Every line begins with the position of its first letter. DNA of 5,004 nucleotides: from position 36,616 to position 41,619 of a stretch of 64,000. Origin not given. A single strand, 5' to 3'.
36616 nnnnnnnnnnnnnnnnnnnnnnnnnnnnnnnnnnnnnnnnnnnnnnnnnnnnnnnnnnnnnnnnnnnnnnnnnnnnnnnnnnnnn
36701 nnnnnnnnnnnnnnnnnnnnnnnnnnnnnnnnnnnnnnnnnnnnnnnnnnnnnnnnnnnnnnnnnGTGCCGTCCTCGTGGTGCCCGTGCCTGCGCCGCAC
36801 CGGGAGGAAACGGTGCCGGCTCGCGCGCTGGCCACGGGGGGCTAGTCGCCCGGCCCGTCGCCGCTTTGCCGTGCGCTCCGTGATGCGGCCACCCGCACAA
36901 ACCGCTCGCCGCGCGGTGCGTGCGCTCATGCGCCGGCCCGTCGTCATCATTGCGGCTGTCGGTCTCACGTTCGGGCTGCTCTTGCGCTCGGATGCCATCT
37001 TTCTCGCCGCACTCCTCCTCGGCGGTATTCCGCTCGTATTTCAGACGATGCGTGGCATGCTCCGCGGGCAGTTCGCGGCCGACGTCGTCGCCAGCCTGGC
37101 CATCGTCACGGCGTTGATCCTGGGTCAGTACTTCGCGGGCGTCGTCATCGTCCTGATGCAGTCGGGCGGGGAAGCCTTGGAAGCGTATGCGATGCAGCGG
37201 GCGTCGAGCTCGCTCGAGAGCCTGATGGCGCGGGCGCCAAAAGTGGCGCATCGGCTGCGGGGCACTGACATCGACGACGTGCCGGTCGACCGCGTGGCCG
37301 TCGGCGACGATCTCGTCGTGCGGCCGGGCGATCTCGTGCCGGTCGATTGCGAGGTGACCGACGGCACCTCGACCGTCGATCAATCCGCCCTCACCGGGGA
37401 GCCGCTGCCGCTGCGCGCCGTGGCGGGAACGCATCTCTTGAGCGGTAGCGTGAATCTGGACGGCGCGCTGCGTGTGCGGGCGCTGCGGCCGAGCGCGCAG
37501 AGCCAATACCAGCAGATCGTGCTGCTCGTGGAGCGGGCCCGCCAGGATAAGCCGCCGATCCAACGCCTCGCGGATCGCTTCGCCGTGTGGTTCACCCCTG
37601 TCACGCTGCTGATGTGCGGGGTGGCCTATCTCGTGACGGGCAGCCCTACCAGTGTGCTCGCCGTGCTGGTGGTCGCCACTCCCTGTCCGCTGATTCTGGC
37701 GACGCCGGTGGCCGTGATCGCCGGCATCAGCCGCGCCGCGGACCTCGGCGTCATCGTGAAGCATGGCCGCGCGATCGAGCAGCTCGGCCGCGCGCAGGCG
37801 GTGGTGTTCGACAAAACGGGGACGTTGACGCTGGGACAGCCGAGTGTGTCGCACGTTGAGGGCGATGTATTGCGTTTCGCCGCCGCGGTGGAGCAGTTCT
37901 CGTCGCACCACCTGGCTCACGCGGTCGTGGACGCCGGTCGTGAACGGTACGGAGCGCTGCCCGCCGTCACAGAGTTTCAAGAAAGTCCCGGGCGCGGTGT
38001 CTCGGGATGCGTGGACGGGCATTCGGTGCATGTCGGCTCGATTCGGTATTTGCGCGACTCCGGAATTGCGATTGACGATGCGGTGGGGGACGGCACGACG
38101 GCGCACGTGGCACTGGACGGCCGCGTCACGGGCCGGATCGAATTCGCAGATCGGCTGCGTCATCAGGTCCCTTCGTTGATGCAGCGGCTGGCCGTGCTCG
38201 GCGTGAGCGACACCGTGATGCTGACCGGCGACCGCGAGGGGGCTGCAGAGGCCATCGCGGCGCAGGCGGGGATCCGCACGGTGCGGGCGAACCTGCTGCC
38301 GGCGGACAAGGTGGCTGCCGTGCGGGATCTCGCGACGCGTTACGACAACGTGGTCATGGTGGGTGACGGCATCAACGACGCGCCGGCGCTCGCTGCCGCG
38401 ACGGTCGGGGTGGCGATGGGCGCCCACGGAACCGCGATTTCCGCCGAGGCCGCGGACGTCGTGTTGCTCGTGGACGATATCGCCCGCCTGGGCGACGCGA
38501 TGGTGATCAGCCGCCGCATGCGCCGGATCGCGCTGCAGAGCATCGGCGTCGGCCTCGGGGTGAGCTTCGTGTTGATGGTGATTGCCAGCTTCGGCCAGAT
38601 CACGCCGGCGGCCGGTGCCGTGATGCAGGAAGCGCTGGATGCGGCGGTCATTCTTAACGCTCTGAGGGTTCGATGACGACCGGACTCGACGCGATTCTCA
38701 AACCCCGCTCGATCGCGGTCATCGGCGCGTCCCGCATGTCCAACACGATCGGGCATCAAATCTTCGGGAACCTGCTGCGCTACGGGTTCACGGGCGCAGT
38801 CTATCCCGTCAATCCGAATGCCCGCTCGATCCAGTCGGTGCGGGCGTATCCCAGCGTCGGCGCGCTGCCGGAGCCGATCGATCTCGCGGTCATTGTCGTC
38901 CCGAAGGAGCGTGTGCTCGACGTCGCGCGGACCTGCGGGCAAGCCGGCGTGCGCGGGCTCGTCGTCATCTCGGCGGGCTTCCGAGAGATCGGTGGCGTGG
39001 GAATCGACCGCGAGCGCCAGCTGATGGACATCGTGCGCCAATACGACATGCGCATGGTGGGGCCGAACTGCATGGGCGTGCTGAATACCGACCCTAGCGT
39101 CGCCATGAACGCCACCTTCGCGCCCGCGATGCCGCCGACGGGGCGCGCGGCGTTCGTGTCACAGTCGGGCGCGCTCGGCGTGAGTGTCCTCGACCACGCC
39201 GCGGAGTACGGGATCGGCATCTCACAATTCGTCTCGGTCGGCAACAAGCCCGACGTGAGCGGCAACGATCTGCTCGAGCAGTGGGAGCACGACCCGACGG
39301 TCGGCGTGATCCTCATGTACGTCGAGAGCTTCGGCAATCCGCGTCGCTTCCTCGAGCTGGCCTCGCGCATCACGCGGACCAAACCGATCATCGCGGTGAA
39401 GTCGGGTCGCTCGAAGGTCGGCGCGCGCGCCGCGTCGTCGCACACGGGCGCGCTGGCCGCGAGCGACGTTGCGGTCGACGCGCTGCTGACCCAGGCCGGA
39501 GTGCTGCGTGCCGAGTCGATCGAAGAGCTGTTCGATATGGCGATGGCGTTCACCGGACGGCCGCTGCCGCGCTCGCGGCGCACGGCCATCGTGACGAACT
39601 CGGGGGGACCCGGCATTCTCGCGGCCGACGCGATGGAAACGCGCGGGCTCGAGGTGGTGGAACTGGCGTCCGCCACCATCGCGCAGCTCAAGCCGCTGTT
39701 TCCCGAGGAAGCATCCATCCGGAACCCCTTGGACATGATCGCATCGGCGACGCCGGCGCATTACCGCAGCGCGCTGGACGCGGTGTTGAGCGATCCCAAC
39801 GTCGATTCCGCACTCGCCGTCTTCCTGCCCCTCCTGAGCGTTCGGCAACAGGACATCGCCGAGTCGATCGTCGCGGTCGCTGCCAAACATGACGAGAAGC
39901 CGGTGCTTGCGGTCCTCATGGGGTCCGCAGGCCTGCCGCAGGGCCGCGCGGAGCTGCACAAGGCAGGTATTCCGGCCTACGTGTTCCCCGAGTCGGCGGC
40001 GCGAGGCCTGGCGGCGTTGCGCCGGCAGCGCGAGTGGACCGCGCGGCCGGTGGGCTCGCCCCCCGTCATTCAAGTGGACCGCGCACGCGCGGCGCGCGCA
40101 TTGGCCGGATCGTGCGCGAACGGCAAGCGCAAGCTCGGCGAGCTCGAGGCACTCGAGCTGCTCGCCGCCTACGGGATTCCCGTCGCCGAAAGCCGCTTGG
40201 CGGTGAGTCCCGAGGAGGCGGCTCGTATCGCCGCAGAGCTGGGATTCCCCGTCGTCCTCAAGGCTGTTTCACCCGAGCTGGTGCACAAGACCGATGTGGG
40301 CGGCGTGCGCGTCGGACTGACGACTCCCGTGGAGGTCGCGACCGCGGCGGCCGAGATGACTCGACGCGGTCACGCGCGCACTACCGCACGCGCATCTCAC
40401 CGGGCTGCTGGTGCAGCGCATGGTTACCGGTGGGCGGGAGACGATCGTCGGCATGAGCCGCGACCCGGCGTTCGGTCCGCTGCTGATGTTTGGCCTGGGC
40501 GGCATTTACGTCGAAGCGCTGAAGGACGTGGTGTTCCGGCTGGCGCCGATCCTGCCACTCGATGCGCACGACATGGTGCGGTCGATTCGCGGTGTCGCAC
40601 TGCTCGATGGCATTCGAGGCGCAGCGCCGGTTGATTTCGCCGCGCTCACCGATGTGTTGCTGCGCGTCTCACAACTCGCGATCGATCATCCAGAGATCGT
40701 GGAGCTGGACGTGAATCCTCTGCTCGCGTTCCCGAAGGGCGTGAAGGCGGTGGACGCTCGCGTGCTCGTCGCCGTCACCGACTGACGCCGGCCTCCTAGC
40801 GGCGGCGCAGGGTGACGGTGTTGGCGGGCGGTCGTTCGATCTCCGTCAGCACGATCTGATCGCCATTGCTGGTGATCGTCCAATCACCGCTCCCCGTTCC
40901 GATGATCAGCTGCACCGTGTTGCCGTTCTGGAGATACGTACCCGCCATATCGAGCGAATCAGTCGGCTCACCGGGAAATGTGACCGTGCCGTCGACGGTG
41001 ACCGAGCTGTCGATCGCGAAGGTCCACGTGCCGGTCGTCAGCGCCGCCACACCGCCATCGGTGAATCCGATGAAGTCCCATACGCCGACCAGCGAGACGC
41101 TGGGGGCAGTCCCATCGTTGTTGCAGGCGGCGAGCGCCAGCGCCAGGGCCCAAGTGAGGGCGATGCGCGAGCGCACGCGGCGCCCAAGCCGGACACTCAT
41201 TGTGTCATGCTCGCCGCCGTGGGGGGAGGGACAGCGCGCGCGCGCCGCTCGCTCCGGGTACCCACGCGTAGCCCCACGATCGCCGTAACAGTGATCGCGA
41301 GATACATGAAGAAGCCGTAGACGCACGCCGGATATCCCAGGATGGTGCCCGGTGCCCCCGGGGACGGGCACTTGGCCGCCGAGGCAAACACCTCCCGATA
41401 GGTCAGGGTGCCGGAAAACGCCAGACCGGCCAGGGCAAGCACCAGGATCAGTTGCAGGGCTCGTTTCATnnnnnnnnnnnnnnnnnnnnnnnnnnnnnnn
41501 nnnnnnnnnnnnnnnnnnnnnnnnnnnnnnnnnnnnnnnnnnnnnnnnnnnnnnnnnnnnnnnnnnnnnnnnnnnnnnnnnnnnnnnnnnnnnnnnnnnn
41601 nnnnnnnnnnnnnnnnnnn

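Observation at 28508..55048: ~27-kb block resembling a low-oxygen / dormancy-type regulon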

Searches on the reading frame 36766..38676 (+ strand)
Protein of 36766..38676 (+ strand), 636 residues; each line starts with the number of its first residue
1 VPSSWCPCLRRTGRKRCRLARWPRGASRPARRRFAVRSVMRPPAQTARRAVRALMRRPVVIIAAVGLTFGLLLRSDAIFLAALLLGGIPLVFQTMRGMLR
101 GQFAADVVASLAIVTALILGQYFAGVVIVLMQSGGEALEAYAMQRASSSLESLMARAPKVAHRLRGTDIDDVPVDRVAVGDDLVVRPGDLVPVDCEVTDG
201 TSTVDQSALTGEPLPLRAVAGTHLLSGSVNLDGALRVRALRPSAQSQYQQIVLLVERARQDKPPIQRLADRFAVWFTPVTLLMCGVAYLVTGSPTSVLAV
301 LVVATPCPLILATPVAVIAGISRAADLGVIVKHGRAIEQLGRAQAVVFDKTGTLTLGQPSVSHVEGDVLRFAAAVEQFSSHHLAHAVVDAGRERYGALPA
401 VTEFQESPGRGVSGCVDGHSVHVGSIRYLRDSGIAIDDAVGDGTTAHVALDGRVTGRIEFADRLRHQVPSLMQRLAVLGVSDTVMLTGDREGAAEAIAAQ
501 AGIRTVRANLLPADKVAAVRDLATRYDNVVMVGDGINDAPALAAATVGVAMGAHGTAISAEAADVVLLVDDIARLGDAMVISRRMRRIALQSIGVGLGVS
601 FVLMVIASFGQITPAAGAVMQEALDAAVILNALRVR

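Call 4: search_protein_families(library=pfam, proteins=[window:36766-38676:+], max_evalue=0.001)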
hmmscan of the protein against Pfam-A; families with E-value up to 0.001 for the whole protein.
window:36766-38676:+ (636 aa): 3 families
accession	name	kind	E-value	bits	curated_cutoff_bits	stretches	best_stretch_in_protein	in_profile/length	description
PF00122.25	E1-E2_ATPase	-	1.8e-47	161.6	28.1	1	157-325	3-179/181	E1-E2 ATPase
PF00702.32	Hydrolase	-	1.2e-28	101.3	26.4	1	344-545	2-190/191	haloacid dehalogenase-like hydrolase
PF08282.18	Hydrolase_3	-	0.00081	19.6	20.9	0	514-565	187-242/255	haloacid dehalogenase-like hydrolase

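Call 47: search_protein_families(library=ncbifam, proteins=[window:36928-38676:+], max_evalue=0.00001)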
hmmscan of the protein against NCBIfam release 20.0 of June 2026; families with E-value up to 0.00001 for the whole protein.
window:36928-38676:+ (582 aa): 19 families
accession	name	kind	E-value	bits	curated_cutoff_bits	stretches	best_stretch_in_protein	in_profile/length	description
TIGR01525.1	ATPase-IB_hvy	subfamily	9.8e-155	516.6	346.25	1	52-581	2-560/560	heavy metal translocating P-type ATPase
TIGR01512.1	ATPase-IB2_Cd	subfamily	8.7e-148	493.1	313.5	1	52-581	2-492/494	cadmium family heavy metal-translocating P-type ATPase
TIGR01511.1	ATPase-IB1_Cu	subfamily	4.6e-106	355.8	397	1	44-582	13-542/542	copper-translocating P-type ATPase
NF008262.1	PRK11033.1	equivalog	1.1e-103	348.1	1005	1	10-581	136-727/731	zinc/cadmium/mercury/lead-transporting ATPase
NF033775.1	P_type_ZntA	exception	1.5e-89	301.2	1240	1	22-580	153-727/732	Zn(II)/Cd(II)/Pb(II) translocating P-type ATPase ZntA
NF007952.0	PRK10671.1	equivalog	1.4e-86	291.5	1316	1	68-568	290-810/838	copper-exporting P-type ATPase CopA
TIGR01494.1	ATPase_P-type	subfamily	1.1e-68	231.8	62.3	1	73-558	1-465/478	HAD-IC family P-type ATPase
TIGR01497.1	kdpB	equivalog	2.4e-42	144.9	527.9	2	85-305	84-315/675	potassium-transporting ATPase subunit KdpB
NF010609.0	PRK14010.1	equivalog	2.3e-32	112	1323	2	389-542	421-574/673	K(+)-transporting ATPase subunit B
TIGR01647.1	ATPase-IIIA_H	equivalog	2.9e-32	111.8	615.5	2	55-307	42-304/755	plasma-membrane proton-efflux P-type ATPase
TIGR01517.1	ATPase-IIB_Ca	equivalog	4.7e-29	101.1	507.05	2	106-309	157-380/882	calcium-translocating P-type ATPase, PMCA-type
TIGR01522.1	ATPase-IIA2_Ca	equivalog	3e-26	91.5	798.3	2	455-520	570-635/854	calcium-transporting P-type ATPase, PMR1-type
TIGR01106.1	ATPase-IIC_X-K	subfamily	2.3e-22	78.7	946.1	1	452-520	663-731/997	Na,H/K antiporter P-type ATPase subunit alpha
TIGR01523.1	ATPase-IID_K-Na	equivalog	8.9e-21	73.2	645.05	1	449-532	668-751/997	potassium/sodium efflux P-type ATPase, fungal-type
TIGR01657.1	P-ATPase-V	hypoth_equivalog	5.4e-20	70.6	618.25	2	68-165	193-291/1055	ATP13A2 family polyamine export P-type ATPase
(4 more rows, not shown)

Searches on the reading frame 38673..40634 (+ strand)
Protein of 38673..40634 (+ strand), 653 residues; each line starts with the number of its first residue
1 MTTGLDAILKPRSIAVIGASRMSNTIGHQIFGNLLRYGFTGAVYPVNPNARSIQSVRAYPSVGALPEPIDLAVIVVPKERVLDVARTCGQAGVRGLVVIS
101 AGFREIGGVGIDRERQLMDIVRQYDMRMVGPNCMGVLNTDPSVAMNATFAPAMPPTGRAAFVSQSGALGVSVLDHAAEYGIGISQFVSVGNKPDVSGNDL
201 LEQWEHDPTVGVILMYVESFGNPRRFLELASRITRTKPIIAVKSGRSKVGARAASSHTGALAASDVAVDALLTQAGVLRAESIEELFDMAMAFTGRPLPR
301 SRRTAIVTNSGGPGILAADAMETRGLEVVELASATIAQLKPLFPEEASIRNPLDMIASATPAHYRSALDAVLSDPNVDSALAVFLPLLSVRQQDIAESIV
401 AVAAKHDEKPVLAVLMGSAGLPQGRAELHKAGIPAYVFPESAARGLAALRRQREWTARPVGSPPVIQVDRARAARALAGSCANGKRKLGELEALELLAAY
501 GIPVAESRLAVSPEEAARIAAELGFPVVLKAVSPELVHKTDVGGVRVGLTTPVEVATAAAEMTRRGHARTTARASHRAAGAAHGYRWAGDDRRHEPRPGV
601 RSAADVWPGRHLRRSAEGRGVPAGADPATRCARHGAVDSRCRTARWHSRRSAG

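Call 5: search_protein_families(library=pfam, proteins=[window:38673-40634:+], max_evalue=0.001)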
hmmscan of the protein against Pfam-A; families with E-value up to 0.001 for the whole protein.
window:38673-40634:+ (653 aa): 6 families
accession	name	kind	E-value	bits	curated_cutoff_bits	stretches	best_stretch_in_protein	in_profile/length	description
PF13607.11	Succ_CoA_lig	-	4.1e-56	189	27.4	1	157-293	2-138/138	Succinyl-CoA ligase like flavodoxin domain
PF13549.11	ATP-grasp_5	-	2.3e-27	96.3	27.6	1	482-570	4-92/221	ATP-grasp domain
PF13380.12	CoA_binding_2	-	1.4e-24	87.2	22.8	1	12-138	1-115/116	CoA binding domain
PF02629.25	CoA_binding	-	3e-15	57.2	22.3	1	10-102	2-97/97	CoA binding domain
PF19045.5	Ligase_CoA_2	-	7.2e-10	39.6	23.7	1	305-455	2-154/162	Ligase-CoA domain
PF08442.15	ATP-grasp_2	-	0.00032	20.8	29.5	1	488-531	2-46/202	ATP-grasp domain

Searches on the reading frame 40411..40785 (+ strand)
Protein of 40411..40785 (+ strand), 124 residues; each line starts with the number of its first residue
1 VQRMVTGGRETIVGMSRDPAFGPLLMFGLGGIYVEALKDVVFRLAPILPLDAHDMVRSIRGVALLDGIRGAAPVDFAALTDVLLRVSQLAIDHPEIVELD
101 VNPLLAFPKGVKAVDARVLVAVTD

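Call 5: search_protein_families(library=pfam, proteins=[window:40411-40785:+], max_evalue=0.001)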
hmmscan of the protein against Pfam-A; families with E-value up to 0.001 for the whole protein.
window:40411-40785:+ (124 aa): 1 family
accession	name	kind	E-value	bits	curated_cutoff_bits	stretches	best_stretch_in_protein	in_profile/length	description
PF13549.11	ATP-grasp_5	-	2.4e-46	158.3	27.6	1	2-120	103-221/221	ATP-grasp domain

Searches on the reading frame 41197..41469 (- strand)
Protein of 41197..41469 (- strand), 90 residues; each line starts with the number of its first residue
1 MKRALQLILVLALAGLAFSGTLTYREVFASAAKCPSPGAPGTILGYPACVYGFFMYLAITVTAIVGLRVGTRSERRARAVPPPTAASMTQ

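Call 56: search_protein_families(library=pfam, proteins=[window:41197-41469:-], max_evalue=0.05)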
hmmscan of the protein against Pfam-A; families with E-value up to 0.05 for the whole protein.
window:41197-41469:- (90 aa): 2 families
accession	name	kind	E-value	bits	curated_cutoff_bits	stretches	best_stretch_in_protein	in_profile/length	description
PF07884.19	VKOR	-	7.9e-05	23.2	27.5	1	7-71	2-81/134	Vitamin K epoxide reductase family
PF19747.4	DUF6234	-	0.01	16.7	27.5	0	53-87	82-116/129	Family of unknown function (DUF6234)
